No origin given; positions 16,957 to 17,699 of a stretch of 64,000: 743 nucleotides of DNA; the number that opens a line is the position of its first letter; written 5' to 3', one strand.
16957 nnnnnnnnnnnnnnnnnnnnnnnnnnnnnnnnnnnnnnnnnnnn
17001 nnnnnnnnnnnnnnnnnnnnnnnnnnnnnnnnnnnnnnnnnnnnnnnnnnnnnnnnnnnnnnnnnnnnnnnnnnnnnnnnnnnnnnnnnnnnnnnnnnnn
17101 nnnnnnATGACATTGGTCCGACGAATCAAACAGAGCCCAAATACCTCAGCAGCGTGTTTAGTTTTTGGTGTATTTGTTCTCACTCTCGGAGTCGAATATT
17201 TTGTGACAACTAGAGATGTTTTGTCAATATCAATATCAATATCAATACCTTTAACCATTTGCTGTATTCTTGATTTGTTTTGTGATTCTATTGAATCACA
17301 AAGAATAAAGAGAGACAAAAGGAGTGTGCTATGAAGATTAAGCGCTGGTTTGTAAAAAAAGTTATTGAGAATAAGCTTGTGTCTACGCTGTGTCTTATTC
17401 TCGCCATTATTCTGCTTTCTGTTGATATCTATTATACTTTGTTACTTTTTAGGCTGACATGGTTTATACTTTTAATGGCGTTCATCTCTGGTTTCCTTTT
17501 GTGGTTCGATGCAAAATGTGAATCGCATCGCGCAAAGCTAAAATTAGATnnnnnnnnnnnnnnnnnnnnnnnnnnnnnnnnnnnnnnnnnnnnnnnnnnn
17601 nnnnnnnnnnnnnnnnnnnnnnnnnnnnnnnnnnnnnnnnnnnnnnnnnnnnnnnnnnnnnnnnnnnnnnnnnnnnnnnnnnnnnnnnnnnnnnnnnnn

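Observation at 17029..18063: Tandem array of three tiny two-TM proteins with 45-bp identical 3' ends, followed by a small soluble protein, in one promoter-terminator unit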

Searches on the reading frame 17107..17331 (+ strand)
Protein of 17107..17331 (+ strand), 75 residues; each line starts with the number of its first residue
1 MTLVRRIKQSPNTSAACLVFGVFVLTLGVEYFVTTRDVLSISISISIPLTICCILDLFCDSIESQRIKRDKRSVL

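Call 9: search_protein_families(library=pfam, proteins=[window:17107-17331:+], max_evalue=1)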
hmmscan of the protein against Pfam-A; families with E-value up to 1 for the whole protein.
window:17107-17331:+ (75 aa): 0 families

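Call 10: search_protein_families(library=phrogs, proteins=[window:17107-17331:+], max_evalue=1)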
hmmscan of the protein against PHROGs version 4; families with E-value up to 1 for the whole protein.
window:17107-17331:+ (75 aa): 0 families

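Call 26: search_protein_representatives(alignment_id=A1)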
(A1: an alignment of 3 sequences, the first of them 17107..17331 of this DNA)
Query: 3 sequences, 73 profile positions. Proteins with E-value up to 0.001 (for the whole library): 4; up to 1e-10: 3; up to 1e-30: 1. The best 4 are listed.
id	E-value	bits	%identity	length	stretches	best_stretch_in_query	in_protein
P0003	3.2e-33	130.2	-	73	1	1-73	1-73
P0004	2.6e-22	95.2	-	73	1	1-73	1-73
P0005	1.1e-13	67.6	-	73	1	1-71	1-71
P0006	3.3e-09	53.2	-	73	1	1-72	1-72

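Call 28: find_encoding_contigs(protein=P0004, flank=10000, max_places=6)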
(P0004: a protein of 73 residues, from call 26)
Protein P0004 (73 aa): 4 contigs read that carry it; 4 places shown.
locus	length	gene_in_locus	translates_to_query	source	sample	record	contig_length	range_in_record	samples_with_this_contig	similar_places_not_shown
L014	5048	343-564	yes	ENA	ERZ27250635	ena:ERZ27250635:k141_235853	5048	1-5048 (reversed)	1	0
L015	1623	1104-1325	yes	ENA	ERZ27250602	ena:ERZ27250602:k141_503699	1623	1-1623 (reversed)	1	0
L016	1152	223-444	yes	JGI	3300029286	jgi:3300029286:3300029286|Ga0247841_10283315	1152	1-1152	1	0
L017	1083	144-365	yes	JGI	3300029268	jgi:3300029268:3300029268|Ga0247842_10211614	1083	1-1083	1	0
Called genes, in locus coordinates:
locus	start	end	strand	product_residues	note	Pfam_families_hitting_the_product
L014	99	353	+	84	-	-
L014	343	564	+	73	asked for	-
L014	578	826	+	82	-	-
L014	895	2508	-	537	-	PF04055:Radical_SAM, PF16199:Radical_SAM_C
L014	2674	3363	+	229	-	PF01209:Ubie_methyltran, PF13489:Methyltransf_23, PF05175:MTS, PF02353:CMAS, PF13847:Methyltransf_31, PF08241:Methyltransf_11, PF08242:Methyltransf_12, PF13649:Methyltransf_25, +2 more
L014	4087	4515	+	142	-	-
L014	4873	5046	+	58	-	?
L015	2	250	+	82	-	?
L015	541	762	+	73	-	PF11295:DUF3096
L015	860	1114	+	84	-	-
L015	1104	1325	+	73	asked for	-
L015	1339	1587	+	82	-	-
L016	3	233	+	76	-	?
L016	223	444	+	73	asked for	-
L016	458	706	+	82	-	-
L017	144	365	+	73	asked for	-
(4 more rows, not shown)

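Call 29: find_encoding_contigs(protein=P0005, flank=10000, max_places=6)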
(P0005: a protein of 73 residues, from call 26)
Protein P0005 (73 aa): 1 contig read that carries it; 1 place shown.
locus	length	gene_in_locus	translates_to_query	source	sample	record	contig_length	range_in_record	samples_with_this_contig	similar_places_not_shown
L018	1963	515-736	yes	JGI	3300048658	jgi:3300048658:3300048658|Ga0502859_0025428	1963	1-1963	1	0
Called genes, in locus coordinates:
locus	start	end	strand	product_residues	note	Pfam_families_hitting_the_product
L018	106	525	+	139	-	-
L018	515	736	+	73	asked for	-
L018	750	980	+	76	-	-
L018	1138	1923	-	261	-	PF16199:Radical_SAM_C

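Call 30: find_encoding_contigs(protein=P0006, flank=10000, max_places=6)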
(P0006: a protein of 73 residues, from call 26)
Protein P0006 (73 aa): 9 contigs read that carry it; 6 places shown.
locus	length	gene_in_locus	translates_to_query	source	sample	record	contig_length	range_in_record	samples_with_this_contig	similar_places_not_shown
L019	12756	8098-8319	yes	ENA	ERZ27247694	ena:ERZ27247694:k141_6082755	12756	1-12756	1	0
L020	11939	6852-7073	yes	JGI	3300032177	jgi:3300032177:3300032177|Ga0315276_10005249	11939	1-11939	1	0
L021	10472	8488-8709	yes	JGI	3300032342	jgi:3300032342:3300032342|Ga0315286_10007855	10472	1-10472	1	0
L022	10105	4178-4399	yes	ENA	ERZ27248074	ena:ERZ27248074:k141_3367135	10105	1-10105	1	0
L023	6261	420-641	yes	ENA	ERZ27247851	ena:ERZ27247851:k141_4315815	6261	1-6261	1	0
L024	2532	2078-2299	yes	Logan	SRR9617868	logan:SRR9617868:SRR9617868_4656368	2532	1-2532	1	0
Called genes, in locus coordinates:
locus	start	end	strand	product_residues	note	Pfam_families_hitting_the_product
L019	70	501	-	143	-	-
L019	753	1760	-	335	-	PF12974:Phosphonate-bd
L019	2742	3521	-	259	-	-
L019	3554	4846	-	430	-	PF00089:Trypsin, PF10459:Peptidase_S46 (faint), PF13365:Trypsin_2, PF13180:PDZ_2, PF00595:PDZ, PF17820:PDZ_6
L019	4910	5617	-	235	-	PF04402:SIMPL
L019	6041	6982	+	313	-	PF01476:LysM, PF23473:LysM3_LYK4_5 (weak), PF01476:LysM, PF01551:Peptidase_M23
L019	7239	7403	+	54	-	PF11295:DUF3096 (weak)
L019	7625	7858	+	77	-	-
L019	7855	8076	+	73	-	-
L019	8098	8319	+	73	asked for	-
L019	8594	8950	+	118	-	-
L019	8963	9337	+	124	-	-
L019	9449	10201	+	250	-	-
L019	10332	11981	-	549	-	PF04055:Radical_SAM, PF16199:Radical_SAM_C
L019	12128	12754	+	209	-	?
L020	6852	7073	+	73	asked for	-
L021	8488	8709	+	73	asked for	-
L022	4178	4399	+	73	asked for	-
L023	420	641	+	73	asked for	-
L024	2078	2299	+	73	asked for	-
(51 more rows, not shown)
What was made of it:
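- In L019, C is separated from ELP3 by another gene (call 30).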

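Call 54: search_protein_families(library=padloc, proteins=[window:17107-17331:+, L014:99-350:+, L019:8594-8947:+, L019:8963-9334:+, L019:9449-10198:+], max_evalue=1)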
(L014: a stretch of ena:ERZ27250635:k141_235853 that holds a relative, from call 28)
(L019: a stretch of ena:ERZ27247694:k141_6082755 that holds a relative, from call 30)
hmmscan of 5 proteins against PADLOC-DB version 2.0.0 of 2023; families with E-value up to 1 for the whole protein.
window:17107-17331:+ (75 aa): 0 families

L014:99-350:+ (84 aa): 0 families

L019:8594-8947:+ (118 aa): 1 family
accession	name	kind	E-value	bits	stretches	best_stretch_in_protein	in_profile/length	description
PDLC01422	Cas10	-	0.0045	14.1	1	18-57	337-376/519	CAS-III; effector_LS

L019:8963-9334:+ (124 aa): 0 families

L019:9449-10198:+ (250 aa): 0 families

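Call 55: search_protein_families(library=ncbifam, proteins=[window:17107-17331:+, L014:99-350:+, L019:8594-8947:+, L019:8963-9334:+, L019:9449-10198:+], max_evalue=1)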
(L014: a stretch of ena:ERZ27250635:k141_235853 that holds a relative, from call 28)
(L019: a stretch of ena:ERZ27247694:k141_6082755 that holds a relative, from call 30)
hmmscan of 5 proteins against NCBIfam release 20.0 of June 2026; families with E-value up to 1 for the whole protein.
window:17107-17331:+ (75 aa): 0 families

L014:99-350:+ (84 aa): 0 families

L019:8594-8947:+ (118 aa): 0 families

L019:8963-9334:+ (124 aa): 2 families
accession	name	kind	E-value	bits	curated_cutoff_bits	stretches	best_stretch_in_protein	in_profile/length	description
TIGR01702.1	CO_DH_cata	equivalog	0.11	10.7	478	1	54-97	370-417/621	anaerobic carbon-monoxide dehydrogenase catalytic subunit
NF009389.0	PRK12748.1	subfamily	0.12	11.7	286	1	68-109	66-107/256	SDR family oxidoreductase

L019:9449-10198:+ (250 aa): 0 families

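Call 89: list_cluster_members(proteins=[window:17107-17331:+, window:17331-17549:+, window:17025-17258:-, window:17564-17788:+])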
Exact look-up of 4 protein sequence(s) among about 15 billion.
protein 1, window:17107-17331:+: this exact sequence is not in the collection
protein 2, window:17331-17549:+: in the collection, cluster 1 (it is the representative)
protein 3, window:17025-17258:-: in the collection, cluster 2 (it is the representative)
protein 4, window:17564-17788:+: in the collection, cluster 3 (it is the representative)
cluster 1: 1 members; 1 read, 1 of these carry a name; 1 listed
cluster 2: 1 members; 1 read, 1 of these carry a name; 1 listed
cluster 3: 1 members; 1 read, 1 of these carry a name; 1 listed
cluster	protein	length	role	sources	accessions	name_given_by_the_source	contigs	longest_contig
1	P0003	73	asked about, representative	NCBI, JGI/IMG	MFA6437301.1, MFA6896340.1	MAG: hypothetical protein WC242_03995 [Candidatus Paceibacterota bacterium] | hypothetical protein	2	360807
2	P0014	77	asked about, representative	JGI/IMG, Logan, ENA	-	hypothetical protein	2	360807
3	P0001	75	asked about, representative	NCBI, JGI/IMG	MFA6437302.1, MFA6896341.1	MAG: hypothetical protein WC242_04000 [Candidatus Paceibacterota bacterium] | hypothetical protein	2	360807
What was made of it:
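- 17107..17334 (+): ORF1, family A (type 1): 75 aa, two hydrophobic segments, SD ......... Its stop overlaps the ORF2 start (ATGA). Not in public protein collections (call 89).
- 17331..17552 (+): ORF2, family B (subtype ...KKVIEN...): 73 aa, N-terminal basic amphipathic helix followed by two hydrophobic segments. NCBI WC242_03995 (call 89).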

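Call 90: search_protein_families(library=pfam, proteins=[L018:298-522:+, L014:99-350:+, L019:7625-7855:+, L019:7855-8073:+, L019:8098-8316:+], max_evalue=0.05)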
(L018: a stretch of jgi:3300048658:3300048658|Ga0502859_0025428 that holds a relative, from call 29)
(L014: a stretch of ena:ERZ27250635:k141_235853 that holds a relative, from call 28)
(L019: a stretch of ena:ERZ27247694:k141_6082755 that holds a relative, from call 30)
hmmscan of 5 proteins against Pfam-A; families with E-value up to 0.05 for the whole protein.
L018:298-522:+ (75 aa): 2 families
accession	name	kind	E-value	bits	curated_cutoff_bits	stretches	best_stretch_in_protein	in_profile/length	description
PF20563.3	DUF6773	-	0.01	16.1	27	1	13-74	87-158/163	Family of unknown function (DUF6773)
PF17099.10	TrpP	-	0.014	15.6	27.2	1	11-65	45-98/169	Tryptophan transporter TrpP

L014:99-350:+ (84 aa): 1 family
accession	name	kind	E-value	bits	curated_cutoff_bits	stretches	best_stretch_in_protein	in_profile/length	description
PF17555.7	TssN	-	0.008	16.1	30.3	1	4-72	81-150/274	Type VI secretion system, TssN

L019:7625-7855:+ (77 aa): 2 families
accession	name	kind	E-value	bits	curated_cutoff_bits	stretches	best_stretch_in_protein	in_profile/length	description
PF15086.11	UPF0542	-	0.0079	16.5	27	1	39-76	14-51/68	Uncharacterised protein family UPF0542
PF12420.13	DUF3671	-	0.013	15.4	34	1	5-75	145-221/223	Fam-L, Fam-M like protein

L019:7855-8073:+ (73 aa): 1 family
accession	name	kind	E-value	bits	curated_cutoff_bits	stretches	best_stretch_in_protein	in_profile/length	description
PF20520.3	Ac45-VOA1_TM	-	0.01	16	25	1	42-61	2-21/39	V0 complex accessory subunit Ac45/VOA1 transmembrane domain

L019:8098-8316:+ (73 aa): 0 families

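Call 103: search_protein_families(library=pfam, proteins=[L014:343-561:+, L018:515-733:+, L019:8098-8316:+], max_evalue=1)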
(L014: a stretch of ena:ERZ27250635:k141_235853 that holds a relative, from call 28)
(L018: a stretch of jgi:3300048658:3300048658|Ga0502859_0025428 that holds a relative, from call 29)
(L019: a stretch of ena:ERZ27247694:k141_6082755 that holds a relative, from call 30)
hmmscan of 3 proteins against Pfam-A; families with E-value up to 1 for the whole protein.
L014:343-561:+ (73 aa): 1 family
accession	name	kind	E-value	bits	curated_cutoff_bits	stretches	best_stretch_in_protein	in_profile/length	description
PF07856.17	Orai-1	-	0.011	15.9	25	1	8-70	106-168/173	Mediator of CRAC channel activity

L018:515-733:+ (73 aa): 2 families
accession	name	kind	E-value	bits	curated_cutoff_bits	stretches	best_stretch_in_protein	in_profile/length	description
PF03729.18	DUF308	-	0.026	15.2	25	1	19-61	4-46/73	Short repeat of unknown function (DUF308)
PF04241.20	DUF423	-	0.2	12.3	25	1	19-37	53-71/86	Protein of unknown function (DUF423)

L019:8098-8316:+ (73 aa): 0 families

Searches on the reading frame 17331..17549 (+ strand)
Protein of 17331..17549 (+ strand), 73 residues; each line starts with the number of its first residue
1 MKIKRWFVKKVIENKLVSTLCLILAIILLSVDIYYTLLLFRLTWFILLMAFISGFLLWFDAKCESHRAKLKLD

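Call 9: search_protein_families(library=pfam, proteins=[window:17331-17549:+], max_evalue=1)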
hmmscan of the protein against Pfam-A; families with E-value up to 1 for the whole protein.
window:17331-17549:+ (73 aa): 1 family
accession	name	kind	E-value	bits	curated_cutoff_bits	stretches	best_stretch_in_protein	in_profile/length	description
PF05820.16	Ac81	-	0.77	9.8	25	1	10-51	116-161/178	Baculoviridae AC81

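Call 10: search_protein_families(library=phrogs, proteins=[window:17331-17549:+], max_evalue=1)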
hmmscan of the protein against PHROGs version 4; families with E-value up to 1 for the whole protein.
window:17331-17549:+ (73 aa): 1 family
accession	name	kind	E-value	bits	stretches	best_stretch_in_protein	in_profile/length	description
phrog_3556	-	unknown function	0.22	11.6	1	5-71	17-81/276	-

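Call 39: find_related_loci(query=A3, collection=viral_contigs, flank=5000)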
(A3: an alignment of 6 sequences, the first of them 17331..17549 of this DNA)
Query A3 (73 aa) in viral_contigs; peptide patterns used: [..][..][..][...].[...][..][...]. (x = any residue, [..] = any of these).
112 stretches matched a pattern, but none encodes a relative of the query by tblastn (E <= 1e-3).

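Call 54: search_protein_families(library=padloc, proteins=[window:17331-17549:+], max_evalue=1)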
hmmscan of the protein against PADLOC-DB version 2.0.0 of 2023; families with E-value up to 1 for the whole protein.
window:17331-17549:+ (73 aa): 0 families

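Call 55: search_protein_families(library=ncbifam, proteins=[window:17331-17549:+], max_evalue=1)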
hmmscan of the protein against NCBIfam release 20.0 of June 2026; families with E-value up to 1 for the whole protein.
window:17331-17549:+ (73 aa): 2 families
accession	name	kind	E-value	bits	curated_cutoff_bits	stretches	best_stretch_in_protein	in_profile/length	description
NF053671.1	bindosome_BasC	exception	0.23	11.4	260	1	8-41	5-38/140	bindosome assembly system protein BasC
TIGR04104.1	cxxc_20_cxxc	subfamily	0.43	11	45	1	16-61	47-92/93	TIGR04104 family putative zinc finger protein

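Call 59: search_solved_structures(query=A3, max_evalue=10)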
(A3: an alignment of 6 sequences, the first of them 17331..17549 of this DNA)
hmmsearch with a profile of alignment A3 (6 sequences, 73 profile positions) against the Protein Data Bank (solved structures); distinct sequences matched with E-value up to 10: 2.
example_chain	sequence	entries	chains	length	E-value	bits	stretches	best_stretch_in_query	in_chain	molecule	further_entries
3j2w_E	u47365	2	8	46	0.18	15.4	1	33-60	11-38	Glycoprotein E1 | E1 envelope glycoprotein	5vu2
9w3k_A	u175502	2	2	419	3.9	11.1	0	22-48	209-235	G-protein coupled receptor 151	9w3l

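Call 71: search_protein_families(library=pfam, alignment_id=A7, max_evalue=1)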
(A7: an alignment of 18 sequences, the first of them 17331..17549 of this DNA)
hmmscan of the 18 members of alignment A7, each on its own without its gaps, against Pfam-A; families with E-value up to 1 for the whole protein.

A. member 1, window:17331-17549:+ (73 aa): 1 family
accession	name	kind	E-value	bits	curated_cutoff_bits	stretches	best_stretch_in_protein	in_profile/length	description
PF05820.16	Ac81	-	0.77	9.8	25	1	10-51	116-161/178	Baculoviridae AC81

B. families by the number of members that match (of 18 scanned): 26 families (the first 25 are shown)
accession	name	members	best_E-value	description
PF12420.13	DUF3671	3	0.013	Fam-L, Fam-M like protein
PF03729.18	DUF308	2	0.00089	Short repeat of unknown function (DUF308)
PF17555.7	TssN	2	0.008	Type VI secretion system, TssN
PF03739.19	LptF_LptG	2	0.054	Lipopolysaccharide export system permease LptF/LptG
PF14015.11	DUF4231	2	0.088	Protein of unknown function (DUF4231)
PF20712.2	CyanoTRADDas_TM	2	0.17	Cyanobacterial TRADD-N associated 2-Transmembrane domain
PF11990.13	DUF3487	1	0.0048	Protein of unknown function (DUF3487)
PF03647.18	Tmemb_14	1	0.0065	Transmembrane proteins 14C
PF15086.11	UPF0542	1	0.0079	Uncharacterised protein family UPF0542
PF20520.3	Ac45-VOA1_TM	1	0.01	V0 complex accessory subunit Ac45/VOA1 transmembrane domain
PF20563.3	DUF6773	1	0.01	Family of unknown function (DUF6773)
PF07856.17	Orai-1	1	0.011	Mediator of CRAC channel activity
PF17099.10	TrpP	1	0.014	Tryptophan transporter TrpP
PF03006.26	HlyIII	1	0.017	Haemolysin-III related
PF04982.19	TM_HPP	1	0.023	HPP, transmembrane region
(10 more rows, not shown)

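Call 88: predict_structure(alignment_id=A11)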
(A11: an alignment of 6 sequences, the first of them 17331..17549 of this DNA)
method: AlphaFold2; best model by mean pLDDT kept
length: 73 residues; sequences in the alignment: 6
mean_pLDDT: 80.0   pTM: 0.36
mean pLDDT of the five models: 80.0, 78.4, 76.3, 68.5, 68.2
residues with pLDDT >= 90: 5; 70-90: 54; 50-70: 14; < 50: 0
segments of 3 or more residues with pLDDT < 50: none
pLDDT, mean of each block of 10 residues (from residue 1): 68 72 86 84 86 90 78 61
secondary structure, 60 per line:
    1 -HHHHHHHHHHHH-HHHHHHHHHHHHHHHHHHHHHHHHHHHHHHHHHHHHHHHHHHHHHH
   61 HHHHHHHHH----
elements in order: H2-13 H15-69
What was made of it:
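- B is all-helical (call 88). AF2 did not resolve a hairpin in B. It modelled one long helix with pTM 0.36 (call 88).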

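Call 94: search_dna_similar(query=window:17331-17549:+, collection=phages, mode=protein, max_evalue=0.1, max_rows=5)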
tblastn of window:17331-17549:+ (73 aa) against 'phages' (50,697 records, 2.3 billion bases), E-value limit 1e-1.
No match.
